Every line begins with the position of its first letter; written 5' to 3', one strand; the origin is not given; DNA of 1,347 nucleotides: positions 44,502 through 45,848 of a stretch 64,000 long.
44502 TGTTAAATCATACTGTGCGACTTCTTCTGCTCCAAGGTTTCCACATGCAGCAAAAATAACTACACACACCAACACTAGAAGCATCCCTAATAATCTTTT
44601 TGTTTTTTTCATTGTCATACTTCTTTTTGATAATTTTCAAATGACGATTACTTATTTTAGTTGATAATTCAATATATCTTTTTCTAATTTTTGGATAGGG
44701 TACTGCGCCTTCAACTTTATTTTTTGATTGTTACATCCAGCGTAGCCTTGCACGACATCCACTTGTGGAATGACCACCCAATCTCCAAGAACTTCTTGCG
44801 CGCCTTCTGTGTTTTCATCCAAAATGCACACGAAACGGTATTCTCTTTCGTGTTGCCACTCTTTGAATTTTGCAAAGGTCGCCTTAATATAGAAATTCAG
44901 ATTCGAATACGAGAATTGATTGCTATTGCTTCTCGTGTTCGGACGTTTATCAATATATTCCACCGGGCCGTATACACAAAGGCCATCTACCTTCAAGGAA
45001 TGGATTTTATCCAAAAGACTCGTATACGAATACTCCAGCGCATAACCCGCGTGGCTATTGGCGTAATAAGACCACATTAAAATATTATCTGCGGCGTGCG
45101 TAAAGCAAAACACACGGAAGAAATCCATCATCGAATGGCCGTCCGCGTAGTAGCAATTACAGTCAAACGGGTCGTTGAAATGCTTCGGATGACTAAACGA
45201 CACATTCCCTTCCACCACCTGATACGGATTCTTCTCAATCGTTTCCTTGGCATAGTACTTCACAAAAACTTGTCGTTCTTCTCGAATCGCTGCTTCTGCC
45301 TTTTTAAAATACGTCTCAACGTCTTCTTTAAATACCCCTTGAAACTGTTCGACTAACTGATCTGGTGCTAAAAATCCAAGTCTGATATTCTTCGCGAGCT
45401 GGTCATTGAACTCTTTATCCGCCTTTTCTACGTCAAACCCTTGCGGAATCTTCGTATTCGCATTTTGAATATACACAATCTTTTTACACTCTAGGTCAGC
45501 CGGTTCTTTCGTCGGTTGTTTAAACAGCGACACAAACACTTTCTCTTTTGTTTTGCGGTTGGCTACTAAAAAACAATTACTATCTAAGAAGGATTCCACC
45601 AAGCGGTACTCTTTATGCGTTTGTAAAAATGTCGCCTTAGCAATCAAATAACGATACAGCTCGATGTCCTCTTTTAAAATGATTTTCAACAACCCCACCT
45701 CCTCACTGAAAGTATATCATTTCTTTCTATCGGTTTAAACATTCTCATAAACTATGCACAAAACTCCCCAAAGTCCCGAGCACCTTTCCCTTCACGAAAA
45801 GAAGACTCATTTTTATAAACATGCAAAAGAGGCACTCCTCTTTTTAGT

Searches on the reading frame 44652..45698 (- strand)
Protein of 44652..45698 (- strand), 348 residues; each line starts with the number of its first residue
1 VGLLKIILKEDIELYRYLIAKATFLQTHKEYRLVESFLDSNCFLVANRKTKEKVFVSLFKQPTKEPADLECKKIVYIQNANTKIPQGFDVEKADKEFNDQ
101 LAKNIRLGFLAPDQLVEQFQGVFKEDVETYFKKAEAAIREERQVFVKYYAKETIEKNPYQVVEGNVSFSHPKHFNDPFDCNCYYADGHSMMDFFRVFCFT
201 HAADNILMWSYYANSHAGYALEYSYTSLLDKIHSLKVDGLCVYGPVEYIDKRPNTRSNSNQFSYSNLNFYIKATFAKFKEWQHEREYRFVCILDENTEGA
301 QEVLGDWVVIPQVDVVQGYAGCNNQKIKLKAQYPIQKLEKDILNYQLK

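Call 23: search_protein_families(library=pfam, proteins=[window:44652-45698:-], max_evalue=0.001)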
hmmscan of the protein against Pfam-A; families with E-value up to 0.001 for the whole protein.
window:44652-45698:- (348 aa): 1 family
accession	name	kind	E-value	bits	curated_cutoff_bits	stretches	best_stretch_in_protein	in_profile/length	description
PF11185.13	DUF2971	-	1.7e-07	32.9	22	1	208-289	1-89/89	Protein of unknown function (DUF2971)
